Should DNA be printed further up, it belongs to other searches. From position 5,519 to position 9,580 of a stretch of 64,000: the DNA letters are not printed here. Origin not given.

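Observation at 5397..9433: Giant fusion gene whose N-terminal B12-binding domain is broken by a deletion plus frameshift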

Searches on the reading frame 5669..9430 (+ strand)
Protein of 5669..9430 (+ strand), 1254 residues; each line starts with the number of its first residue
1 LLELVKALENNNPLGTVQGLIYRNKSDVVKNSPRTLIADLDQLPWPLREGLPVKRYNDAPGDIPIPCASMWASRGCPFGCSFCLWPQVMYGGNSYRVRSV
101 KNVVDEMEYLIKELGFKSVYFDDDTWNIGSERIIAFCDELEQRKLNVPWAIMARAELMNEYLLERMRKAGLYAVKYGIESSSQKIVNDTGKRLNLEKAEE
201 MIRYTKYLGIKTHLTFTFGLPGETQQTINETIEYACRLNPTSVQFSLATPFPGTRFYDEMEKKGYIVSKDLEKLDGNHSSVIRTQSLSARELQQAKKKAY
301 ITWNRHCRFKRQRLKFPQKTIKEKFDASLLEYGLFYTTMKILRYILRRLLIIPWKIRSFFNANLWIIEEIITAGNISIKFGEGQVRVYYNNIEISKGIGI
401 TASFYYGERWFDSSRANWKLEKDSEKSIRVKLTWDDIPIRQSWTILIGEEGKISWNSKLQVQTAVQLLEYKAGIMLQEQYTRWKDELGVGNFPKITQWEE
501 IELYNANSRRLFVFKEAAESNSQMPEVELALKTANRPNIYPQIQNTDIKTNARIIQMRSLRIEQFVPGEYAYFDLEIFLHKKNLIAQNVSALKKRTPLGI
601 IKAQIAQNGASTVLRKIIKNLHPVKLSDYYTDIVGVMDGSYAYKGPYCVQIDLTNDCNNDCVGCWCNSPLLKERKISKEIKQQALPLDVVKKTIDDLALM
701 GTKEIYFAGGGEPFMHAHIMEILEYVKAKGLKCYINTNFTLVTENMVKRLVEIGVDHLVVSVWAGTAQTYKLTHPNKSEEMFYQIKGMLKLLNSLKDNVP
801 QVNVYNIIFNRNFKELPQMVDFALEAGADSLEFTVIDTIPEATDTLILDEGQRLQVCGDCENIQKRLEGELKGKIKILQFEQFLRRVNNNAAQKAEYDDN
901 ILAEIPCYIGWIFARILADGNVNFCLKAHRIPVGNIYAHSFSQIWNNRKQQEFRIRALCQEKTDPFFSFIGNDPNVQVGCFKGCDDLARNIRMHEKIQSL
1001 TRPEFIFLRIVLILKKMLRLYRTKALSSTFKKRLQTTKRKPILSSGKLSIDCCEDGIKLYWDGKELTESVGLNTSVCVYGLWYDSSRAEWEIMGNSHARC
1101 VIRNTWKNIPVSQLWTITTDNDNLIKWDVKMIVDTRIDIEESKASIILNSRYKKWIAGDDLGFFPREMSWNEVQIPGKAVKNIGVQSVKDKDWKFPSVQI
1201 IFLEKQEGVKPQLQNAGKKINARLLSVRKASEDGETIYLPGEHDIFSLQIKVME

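Call 5: search_protein_families(library=pfam, proteins=[window:5669-9430:+], max_evalue=0.01)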
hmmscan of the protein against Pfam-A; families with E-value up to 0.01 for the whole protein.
window:5669-9430:+ (1254 aa): 3 families
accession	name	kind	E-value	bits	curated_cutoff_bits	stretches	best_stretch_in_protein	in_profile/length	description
PF04055.27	Radical_SAM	-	6.8e-36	124.4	29.5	2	653-822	3-165/166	Radical SAM superfamily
PF13186.11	SPASM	-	9.9e-10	39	21.5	1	907-959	1-63/67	Iron-sulfur cluster-binding domain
PF13353.11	Fer4_12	-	0.00028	21.6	22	1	654-741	12-94/137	4Fe-4S single cluster domain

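Call 7: search_protein_families(library=ncbifam, proteins=[window:5669-9430:+], max_evalue=0.01)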
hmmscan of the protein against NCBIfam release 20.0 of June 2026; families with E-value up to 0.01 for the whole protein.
window:5669-9430:+ (1254 aa): 71 families (the best 25 are shown)
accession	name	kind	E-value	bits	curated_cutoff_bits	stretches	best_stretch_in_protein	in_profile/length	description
TIGR03471.1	HpnJ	equivalog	2.1e-66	224.8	577.6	1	6-301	134-430/472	hopanoid biosynthesis associated radical SAM protein HpnJ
TIGR02026.1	BchE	equivalog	3.1e-37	128.6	481.35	1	2-304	129-428/497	magnesium-protoporphyrin IX monomethyl ester anaerobic oxidative cyclase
NF038361.1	rSAM_Sden_1168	equivalog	3.9e-36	124.7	575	1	11-312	221-523/560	Sden_1168 family B12-binding radical SAM P-methyltransferase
NF050148.1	rSAM_ApyD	equivalog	5.8e-35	120.8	750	1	5-261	143-394/645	RiPP biosynthesis radical SAM protein ApyD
TIGR04317.1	W_rSAM_matur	equivalog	9.3e-35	120.3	380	1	649-956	6-301/349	tungsten cofactor oxidoreductase radical SAM maturase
TIGR04479.1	bcpD_PhpK_rSAM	subfamily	2.7e-33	115.1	600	1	2-241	185-412/504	PhpK family radical SAM P-methyltransferase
NF033070.1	rSAM_AprD4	equivalog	2.9e-30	105.6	500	1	35-297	165-425/456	AprD4 family radical SAM diol-dehydratase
TIGR04072.2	rSAM_ladder_B12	equivalog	1.1e-28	100.1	360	1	70-268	183-380/443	lipid biosynthesis B12-binding/radical SAM protein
TIGR04385.1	B12_rSAM_cofa1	equivalog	8.5e-24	84.5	450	1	5-234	139-360/438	B12 lower ligand biosynthesis radical SAM protein BzaD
TIGR04545.1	rSAM_ahbD_hemeb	equivalog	2.4e-22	79.8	500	1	651-950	4-291/339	heme b synthase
TIGR04055.1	rSAM_NirJ2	equivalog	3.6e-21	76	500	1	652-949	5-277/326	putative heme d1 biosynthesis radical SAM protein NirJ2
TIGR04367.1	HpnR_B12_rSAM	equivalog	3.3e-20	72.1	650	1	3-281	129-392/490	hopanoid C-3 methylase HpnR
TIGR04014.1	B12_SAM_MJ_0865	equivalog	8.7e-20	70.9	360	1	4-260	105-358/434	methyl-coenzyme M reductase glutamine C-methyltransferase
TIGR04251.1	SCM_rSAM_ScmF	equivalog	9e-18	64.8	400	1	652-856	9-200/353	SynChlorMet cassette radical SAM/SPASM protein ScmF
TIGR04190.1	B12_SAM_Ta0216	equivalog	4e-17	62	500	1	1-272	146-439/554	TIGR04190 family B12-binding domain/radical SAM domain protein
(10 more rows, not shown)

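Call 8: find_homologous_proteins(query=window:5669-9430:+, max_evalue=1e-10)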
Query window:5669-9430:+ (1254 aa): 510 proteins with E <= 1e-10 among 8000 candidates; the best 120 are listed.
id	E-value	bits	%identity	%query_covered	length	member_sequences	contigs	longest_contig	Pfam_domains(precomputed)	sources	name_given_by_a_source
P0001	0.0e+0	2910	100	100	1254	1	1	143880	PF13186.12,PF04055.28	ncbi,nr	ncbi:MAG: radical SAM protein [Candidatus Omnitrophica bacterium]|nr:radical SAM protein [Candidatus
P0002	0.0e+0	1822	61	100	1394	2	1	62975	PF13186.12,PF04055.28,PF02310.25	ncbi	-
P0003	0.0e+0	1819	61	100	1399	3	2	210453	PF13186.12,PF04055.28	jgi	-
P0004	0.0e+0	1817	61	99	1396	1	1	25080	PF13186.12,PF04055.28,PF02310.25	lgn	-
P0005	0.0e+0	1798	60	100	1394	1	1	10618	PF13186.12,PF04055.28,PF02310.25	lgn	-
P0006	0.0e+0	1797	61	99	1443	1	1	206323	PF13186.12,PF04055.28,PF02310.25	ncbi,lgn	ncbi:MAG: radical SAM protein [Candidatus Omnitrophota bacterium]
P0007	0.0e+0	1794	61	100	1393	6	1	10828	PF13186.12,PF04055.28,PF02310.25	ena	-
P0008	0.0e+0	1794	61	100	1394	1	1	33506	PF13186.12,PF04055.28,PF02310.25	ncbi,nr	ncbi:MAG: radical SAM protein [Candidatus Omnitrophica bacterium]|nr:radical SAM protein [Candidatus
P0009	0.0e+0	1787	60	100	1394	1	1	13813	PF13186.12,PF04055.28,PF02310.25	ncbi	ncbi:MAG: radical SAM protein [Candidatus Omnitrophota bacterium]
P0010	0.0e+0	1773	60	100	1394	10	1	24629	PF13186.12,PF04055.28,PF02310.25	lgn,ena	-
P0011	0.0e+0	1772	60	100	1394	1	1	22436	PF13186.12,PF04055.28,PF02310.25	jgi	jgi:radical SAM superfamily enzyme YgiQ (UPF0313 family)/MoaA/NifB/PqqE/SkfB family radical SAM enzy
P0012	0.0e+0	1737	58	100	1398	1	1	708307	PF13186.12,PF04055.28,PF02310.25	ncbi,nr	ncbi:MAG: radical SAM protein [PVC group bacterium]|nr:radical SAM protein [PVC group bacterium]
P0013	0.0e+0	1732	59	100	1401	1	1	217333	PF13186.12,PF04055.28,PF02310.25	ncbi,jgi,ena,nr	ncbi:MAG: radical SAM protein [Candidatus Omnitrophica bacterium]|nr:radical SAM protein [Candidatus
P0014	0.0e+0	1722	58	100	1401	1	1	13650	PF13186.12,PF04055.28,PF02310.25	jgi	jgi:anaerobic magnesium-protoporphyrin IX monomethyl ester cyclase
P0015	0.0e+0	1718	59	100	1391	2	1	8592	PF13186.12,PF04055.28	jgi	-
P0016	0.0e+0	1690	56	100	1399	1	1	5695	PF13186.12,PF04055.28,PF02310.25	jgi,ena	-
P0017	0.0e+0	1687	56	100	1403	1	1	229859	PF13186.12,PF04055.28,PF02310.25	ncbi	ncbi:MAG: radical SAM protein [Candidatus Omnitrophota bacterium]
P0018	0.0e+0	1686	56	100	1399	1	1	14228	PF13186.12,PF04055.28,PF02310.25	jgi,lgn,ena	-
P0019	0.0e+0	1582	54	100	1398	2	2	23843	PF13186.12,PF04055.28,PF02310.25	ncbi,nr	ncbi:MAG: radical SAM protein [Candidatus Omnitrophica bacterium]|nr:radical SAM protein [Candidatus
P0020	0.0e+0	1560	54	100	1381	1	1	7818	PF13186.12,PF04055.28,PF02310.25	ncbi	-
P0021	0.0e+0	1551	54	100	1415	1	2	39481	PF13186.12,PF04055.28,PF02310.25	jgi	-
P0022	0.0e+0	1390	47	39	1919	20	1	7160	PF13186.12,PF04055.28,PF13353.12,PF02310.25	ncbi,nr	ncbi:MAG: radical SAM protein [Candidatus Omnitrophica bacterium]|nr:radical SAM protein [Candidatus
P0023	0.0e+0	1386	48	36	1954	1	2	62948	PF13186.12,PF04055.28,PF13353.12,PF02310.25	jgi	-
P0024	0.0e+0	1372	49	35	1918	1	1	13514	PF13186.12,PF04055.28,PF13353.12,PF02310.25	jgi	jgi:MoaA/NifB/PqqE/SkfB family radical SAM enzyme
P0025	0.0e+0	1367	48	38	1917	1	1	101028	PF13186.12,PF04055.28,PF13353.12,PF02310.25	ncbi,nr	ncbi:MAG: radical SAM protein [Candidatus Kaelpia imicola]|nr:radical SAM protein [Candidatus Kaelpi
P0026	0.0e+0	1366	49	36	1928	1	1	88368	PF13186.12,PF04055.28,PF13353.12,PF02310.25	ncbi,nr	ncbi:MAG: radical SAM protein [Candidatus Saelkia tenebricola]|nr:radical SAM protein [Candidatus Sa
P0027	0.0e+0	1356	50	36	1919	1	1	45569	PF13186.12,PF04055.28,PF13353.12,PF02310.25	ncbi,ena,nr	ncbi:MAG: radical SAM protein [Candidatus Kaelpia aquatica]|nr:radical SAM protein [Candidatus Kaelp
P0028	0.0e+0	1327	48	38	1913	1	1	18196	PF13186.12,PF04055.28,PF13353.12,PF02310.25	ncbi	-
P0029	0.0e+0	1325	48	38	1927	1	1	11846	PF13186.12,PF04055.28,PF13353.12,PF02310.25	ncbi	-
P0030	0.0e+0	1234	46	100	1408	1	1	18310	PF13186.12,PF04055.28,PF02310.25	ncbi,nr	ncbi:MAG: radical SAM protein [Candidatus Omnitrophica bacterium]|nr:radical SAM protein [Candidatus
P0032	0.0e+0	1181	43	83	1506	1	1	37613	PF13186.12,PF04055.28,PF13353.12,PF02310.25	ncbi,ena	-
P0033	0.0e+0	1109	43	83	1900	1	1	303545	PF13186.12,PF04055.28,PF00005.34,PF02310.25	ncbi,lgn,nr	ncbi:MAG: radical SAM protein [Candidatus Omnitrophica bacterium]|nr:radical SAM protein [Candidatus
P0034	0.0e+0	1042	54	34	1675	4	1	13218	PF13186.12,PF04055.28,PF19864.6,PF02310.25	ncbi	-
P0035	0.0e+0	1025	53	32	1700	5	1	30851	PF13186.12,PF04055.28,PF02310.25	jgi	-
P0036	0.0e+0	1023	48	72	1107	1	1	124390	PF04055.28,PF02310.25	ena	-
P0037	0.0e+0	1017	60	58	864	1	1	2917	PF04055.28,PF02310.25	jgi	-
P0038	1.7e-297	1008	40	54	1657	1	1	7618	PF13186.12,PF04055.28,PF02310.25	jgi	jgi:radical SAM superfamily enzyme YgiQ (UPF0313 family)/wyosine [tRNA(Phe)-imidazoG37] synthetase (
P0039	2.0e-295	1001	48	39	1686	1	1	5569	PF13186.12,PF04055.28,PF19864.6,PF02310.25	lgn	-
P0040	2.6e-295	1001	55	32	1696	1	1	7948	PF13186.12,PF04055.28,PF19864.6,PF02310.25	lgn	-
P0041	3.1e-295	1001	53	33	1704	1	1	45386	PF13186.12,PF04055.28,PF19864.6,PF02310.25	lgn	-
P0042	9.5e-294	996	56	33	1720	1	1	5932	PF13186.12,PF04055.28,PF19864.6,PF02310.25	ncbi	-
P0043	1.0e-293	996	49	30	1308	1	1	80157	PF13186.12,PF04055.28,PF13353.12,PF02310.25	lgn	-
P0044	1.4e-288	978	49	37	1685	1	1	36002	PF13186.12,PF04055.28,PF19864.6,PF02310.25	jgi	-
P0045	1.6e-288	978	50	31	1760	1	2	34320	PF13186.12,PF04055.28,PF13353.12,PF02310.25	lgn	-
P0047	5.5e-282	957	51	32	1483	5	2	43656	PF13186.12,PF04055.28,PF02310.25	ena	-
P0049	2.8e-279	948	51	31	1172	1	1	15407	PF13186.12,PF04055.28,PF02310.25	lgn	-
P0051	1.6e-277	942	51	31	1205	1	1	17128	PF13186.12,PF04055.28,PF02310.25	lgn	-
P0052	4.0e-275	934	50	31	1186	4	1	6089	PF13186.12,PF04055.28,PF02310.25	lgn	-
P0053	5.6e-274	930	49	33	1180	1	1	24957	PF13186.12,PF04055.28,PF02310.25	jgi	-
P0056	9.9e-272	923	46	35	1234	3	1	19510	PF13186.12,PF04055.28,PF13353.12,PF02310.25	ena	-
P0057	3.0e-270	918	49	30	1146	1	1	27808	PF13186.12,PF04055.28,PF02310.25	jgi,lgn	jgi:radical SAM superfamily enzyme YgiQ (UPF0313 family)/MoaA/NifB/PqqE/SkfB family radical SAM enzy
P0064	7.3e-261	887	46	34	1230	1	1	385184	PF13186.12,PF04055.28,PF02310.25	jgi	-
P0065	7.6e-261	887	53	31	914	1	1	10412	PF13186.12,PF04055.28,PF02310.25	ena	-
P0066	5.3e-260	884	47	32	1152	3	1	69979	PF13186.12,PF04055.28,PF02310.25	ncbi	ncbi:MAG: radical SAM protein [Candidatus Omnitrophota bacterium]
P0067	8.0e-259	880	38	54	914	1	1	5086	PF13186.12,PF04055.28,PF02310.25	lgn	-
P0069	1.1e-258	879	50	33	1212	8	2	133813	PF13186.12,PF04055.28,PF02310.25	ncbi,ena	ncbi:MAG: radical SAM protein [Candidatus Omnitrophota bacterium]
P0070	1.3e-258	879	49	35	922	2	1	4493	PF13186.12,PF04055.28,PF02310.25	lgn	-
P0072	1.9e-258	879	52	32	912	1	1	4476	PF13186.12,PF04055.28,PF02310.25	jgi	-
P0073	5.8e-258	877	52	31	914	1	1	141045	PF13186.12,PF04055.28,PF02310.25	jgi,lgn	jgi:radical SAM superfamily enzyme YgiQ (UPF0313 family)/MoaA/NifB/PqqE/SkfB family radical SAM enzy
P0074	1.3e-257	876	54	28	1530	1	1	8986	PF13186.12,PF04055.28,PF02310.25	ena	-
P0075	2.2e-257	875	53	31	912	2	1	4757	PF13186.12,PF04055.28,PF02310.25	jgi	-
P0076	5.7e-257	874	48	31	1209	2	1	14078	PF13186.12,PF04055.28,PF02310.25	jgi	jgi:anaerobic magnesium-protoporphyrin IX monomethyl ester cyclase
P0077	6.8e-257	874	47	31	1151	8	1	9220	PF13186.12,PF04055.28,PF02310.25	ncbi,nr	ncbi:MAG: radical SAM protein [Candidatus Omnitrophica bacterium]|nr:radical SAM protein [Candidatus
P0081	7.3e-256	870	52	31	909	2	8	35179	PF13186.12,PF04055.28,PF02310.25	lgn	-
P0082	8.2e-256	870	52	31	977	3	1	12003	PF13186.12,PF04055.28,PF02310.25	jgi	-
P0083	1.6e-255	869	65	45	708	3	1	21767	PF04055.28,PF02310.25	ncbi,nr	ncbi:MAG: radical SAM protein [Candidatus Omnitrophica bacterium]|nr:radical SAM protein [Candidatus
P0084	1.8e-255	869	52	31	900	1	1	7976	PF13186.12,PF04055.28,PF02310.25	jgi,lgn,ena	-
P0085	1.8e-255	869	38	54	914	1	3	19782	PF13186.12,PF04055.28,PF02310.25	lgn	-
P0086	3.6e-255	868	52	32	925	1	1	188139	PF13186.12,PF04055.28,PF13353.12,PF02310.25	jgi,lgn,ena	-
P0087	5.2e-255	867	46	33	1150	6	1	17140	PF13186.12,PF04055.28,PF02310.25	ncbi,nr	ncbi:MAG: radical SAM protein [Candidatus Omnitrophica bacterium]|nr:radical SAM protein [Candidatus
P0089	7.3e-255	867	52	30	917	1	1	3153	PF13186.12,PF04055.28,PF02310.25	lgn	-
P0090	9.9e-255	866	46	35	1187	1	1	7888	PF13186.12,PF04055.28,PF02310.25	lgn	-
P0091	4.2e-254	864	49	34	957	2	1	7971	PF13186.12,PF04055.28,PF02310.25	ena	-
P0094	1.7e-253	862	52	31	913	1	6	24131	PF13186.12,PF04055.28,PF02310.25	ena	-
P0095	2.8e-253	862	52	28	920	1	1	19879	PF13186.12,PF04055.28,PF02310.25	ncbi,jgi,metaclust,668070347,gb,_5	metaclust:\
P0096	3.4e-253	861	49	32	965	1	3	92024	PF13186.12,PF04055.28,PF02310.25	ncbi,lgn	-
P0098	1.5e-251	856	52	30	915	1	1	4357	PF13186.12,PF04055.28,PF02310.25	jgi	jgi:radical SAM superfamily enzyme YgiQ (UPF0313 family)/MoaA/NifB/PqqE/SkfB family radical SAM enzy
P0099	3.4e-251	855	52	31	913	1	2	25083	PF13186.12,PF04055.28,PF02310.25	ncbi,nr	ncbi:MAG: radical SAM protein [Candidatus Omnitrophica bacterium]|nr:radical SAM protein [Candidatus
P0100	9.8e-251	853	50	32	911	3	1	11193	PF13186.12,PF04055.28,PF02310.25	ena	-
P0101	3.2e-250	851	51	31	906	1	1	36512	PF13186.12,PF04055.28,PF02310.25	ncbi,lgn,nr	ncbi:MAG: radical SAM protein [Candidatus Omnitrophica bacterium]|nr:radical SAM protein [Candidatus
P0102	7.4e-250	850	50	33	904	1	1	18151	PF13186.12,PF04055.28,PF02310.25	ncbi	-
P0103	2.8e-249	848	53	31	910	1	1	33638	PF13186.12,PF04055.28,PF02310.25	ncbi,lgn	-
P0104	4.1e-249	848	52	31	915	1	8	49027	PF13186.12,PF04055.28,PF02310.25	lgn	-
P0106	5.7e-248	844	50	32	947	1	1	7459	PF13186.12,PF04055.28,PF02310.25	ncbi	-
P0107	6.1e-247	841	49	33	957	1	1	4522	PF13186.12,PF04055.28,PF02310.25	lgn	-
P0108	8.5e-247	840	51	30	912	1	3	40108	PF13186.12,PF04055.28,PF02310.25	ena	-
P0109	2.8e-246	838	51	31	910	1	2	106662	PF13186.12,PF04055.28,PF02310.25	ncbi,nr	ncbi:MAG: radical SAM protein [Candidatus Omnitrophica bacterium]|nr:radical SAM protein [Candidatus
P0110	6.1e-246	837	49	31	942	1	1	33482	PF13186.12,PF04055.28,PF02310.25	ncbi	ncbi:MAG: radical SAM protein [Candidatus Omnitrophota bacterium]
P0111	1.1e-245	836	45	34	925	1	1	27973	PF13186.12,PF04055.28,PF02310.25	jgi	-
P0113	7.2e-245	834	54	29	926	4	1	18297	PF13186.12,PF04055.28,PF02310.25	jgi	jgi:radical SAM superfamily enzyme YgiQ (UPF0313 family)/MoaA/NifB/PqqE/SkfB family radical SAM enzy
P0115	8.9e-244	830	48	33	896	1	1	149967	PF13186.12,PF04055.28,PF02310.25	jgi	jgi:radical SAM superfamily enzyme YgiQ (UPF0313 family)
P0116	1.3e-243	830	52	30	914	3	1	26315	PF13186.12,PF04055.28,PF02310.25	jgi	jgi:radical SAM superfamily enzyme YgiQ (UPF0313 family)/MoaA/NifB/PqqE/SkfB family radical SAM enzy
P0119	2.0e-242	826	51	31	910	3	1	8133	PF13186.12,PF04055.28,PF02310.25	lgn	-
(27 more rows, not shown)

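Call 10: find_encoding_contigs(protein=P0001, flank=10000, max_places=3)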
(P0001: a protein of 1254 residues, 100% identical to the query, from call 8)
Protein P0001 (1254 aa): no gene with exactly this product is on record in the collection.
